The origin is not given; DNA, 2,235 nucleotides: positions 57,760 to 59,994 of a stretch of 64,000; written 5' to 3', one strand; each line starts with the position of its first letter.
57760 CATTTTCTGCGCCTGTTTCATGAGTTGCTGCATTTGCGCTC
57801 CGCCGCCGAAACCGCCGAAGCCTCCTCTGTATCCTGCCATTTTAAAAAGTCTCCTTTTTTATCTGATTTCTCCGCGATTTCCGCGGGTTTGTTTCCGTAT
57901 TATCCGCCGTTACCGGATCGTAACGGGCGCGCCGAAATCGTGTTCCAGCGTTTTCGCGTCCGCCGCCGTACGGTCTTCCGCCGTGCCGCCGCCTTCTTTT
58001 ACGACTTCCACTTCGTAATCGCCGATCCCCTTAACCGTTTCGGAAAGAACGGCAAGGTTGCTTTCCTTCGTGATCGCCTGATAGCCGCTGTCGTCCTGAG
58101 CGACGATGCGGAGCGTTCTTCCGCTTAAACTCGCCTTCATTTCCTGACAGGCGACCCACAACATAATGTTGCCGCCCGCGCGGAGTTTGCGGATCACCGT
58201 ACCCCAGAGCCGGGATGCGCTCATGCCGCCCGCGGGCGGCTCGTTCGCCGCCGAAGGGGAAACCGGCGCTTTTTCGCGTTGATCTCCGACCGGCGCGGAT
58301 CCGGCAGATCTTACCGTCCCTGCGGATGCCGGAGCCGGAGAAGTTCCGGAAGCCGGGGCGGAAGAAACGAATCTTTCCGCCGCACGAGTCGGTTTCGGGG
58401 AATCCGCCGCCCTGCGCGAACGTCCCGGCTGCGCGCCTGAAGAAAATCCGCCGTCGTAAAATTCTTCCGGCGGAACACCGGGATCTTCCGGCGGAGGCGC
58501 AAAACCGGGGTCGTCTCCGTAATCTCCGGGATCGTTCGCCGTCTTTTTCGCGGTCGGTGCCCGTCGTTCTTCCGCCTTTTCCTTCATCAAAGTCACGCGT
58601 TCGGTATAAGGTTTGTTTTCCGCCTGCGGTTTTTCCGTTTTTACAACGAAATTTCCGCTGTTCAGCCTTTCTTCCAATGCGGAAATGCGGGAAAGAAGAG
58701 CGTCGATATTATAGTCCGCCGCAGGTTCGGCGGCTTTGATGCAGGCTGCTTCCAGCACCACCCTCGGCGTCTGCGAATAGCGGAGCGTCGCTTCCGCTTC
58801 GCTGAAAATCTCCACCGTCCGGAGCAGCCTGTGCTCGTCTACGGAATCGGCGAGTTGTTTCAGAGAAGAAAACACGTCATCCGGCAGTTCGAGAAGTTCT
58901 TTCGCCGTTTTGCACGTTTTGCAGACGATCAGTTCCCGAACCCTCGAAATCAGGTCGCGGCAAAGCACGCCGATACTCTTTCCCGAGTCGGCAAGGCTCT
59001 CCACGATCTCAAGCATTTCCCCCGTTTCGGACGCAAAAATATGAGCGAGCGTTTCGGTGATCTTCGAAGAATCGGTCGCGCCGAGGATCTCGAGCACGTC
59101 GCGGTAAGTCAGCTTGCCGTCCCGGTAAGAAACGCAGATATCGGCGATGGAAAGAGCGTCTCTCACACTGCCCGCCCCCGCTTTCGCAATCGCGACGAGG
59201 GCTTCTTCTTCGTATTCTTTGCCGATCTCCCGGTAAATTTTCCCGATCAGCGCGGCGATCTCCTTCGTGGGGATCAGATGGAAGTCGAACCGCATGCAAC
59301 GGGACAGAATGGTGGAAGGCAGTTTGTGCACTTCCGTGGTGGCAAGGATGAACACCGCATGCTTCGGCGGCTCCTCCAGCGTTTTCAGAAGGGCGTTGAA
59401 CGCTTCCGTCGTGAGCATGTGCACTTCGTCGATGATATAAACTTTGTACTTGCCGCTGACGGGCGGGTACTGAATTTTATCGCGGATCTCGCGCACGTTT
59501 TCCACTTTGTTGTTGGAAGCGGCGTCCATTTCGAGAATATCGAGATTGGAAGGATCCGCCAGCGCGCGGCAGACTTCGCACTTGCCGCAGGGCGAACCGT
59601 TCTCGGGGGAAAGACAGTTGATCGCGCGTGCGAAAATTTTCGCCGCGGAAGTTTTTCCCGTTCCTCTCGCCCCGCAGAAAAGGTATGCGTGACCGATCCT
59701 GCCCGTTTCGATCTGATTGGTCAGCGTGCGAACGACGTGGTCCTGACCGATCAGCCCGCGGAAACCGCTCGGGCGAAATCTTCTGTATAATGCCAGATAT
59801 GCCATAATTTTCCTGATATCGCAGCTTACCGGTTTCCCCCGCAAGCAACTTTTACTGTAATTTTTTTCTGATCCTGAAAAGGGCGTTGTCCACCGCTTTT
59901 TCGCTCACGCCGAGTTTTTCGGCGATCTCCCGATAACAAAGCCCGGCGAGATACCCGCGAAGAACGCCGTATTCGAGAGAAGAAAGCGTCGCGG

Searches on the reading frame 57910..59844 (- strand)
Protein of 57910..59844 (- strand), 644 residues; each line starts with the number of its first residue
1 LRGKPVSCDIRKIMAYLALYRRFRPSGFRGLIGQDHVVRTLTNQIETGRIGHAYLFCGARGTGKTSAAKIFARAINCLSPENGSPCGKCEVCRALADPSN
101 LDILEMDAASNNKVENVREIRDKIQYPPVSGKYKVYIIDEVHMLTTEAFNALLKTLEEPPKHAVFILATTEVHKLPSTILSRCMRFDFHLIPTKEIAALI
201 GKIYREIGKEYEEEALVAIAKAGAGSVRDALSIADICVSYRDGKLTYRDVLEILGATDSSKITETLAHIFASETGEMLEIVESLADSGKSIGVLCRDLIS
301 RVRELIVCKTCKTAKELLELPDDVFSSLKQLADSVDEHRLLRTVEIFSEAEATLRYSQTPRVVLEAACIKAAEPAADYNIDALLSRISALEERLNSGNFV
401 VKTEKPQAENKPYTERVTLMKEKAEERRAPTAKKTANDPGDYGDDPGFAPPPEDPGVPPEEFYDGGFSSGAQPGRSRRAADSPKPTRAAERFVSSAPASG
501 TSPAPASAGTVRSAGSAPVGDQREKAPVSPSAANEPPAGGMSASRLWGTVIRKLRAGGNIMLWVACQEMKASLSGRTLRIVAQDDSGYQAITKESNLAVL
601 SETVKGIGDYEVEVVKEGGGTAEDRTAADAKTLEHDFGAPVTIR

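Call 24: search_protein_families(library=pfam, proteins=[window:57910-59844:-], max_evalue=0.001)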
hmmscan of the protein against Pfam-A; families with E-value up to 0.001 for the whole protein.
window:57910-59844:- (644 aa): 8 families
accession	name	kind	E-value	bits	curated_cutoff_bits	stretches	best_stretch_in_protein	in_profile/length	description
PF13177.12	DNA_pol3_delta2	-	2.6e-46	158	27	1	34-189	2-158/161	DNA polymerase III, delta subunit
PF12169.13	DNA_pol3_gamma3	-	9.6e-16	58.3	24.4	1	247-373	3-129/143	DNA polymerase III subunits gamma and tau domain III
PF00004.35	AAA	-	3.8e-13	50.5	21.2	1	55-189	2-126/131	ATPase family associated with various cellular activities (AAA)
PF22608.2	DNAX_ATPase_lid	-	7.5e-09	35.7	27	1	197-238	3-44/49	DNA polymerase III clamp loader subunit, ATPase lid domain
PF13401.12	AAA_22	-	2e-06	28.6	27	1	55-170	9-123/130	AAA domain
PF06068.19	TIP49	-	8e-05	22.4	23.8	0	135-170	277-311/347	TIP49 P-loop domain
PF07728.20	AAA_5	-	0.0002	21.8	22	0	55-158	3-92/139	AAA domain (dynein-related subfamily)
PF13604.12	AAA_30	-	0.00071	19.8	27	0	55-158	22-114/191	AAA domain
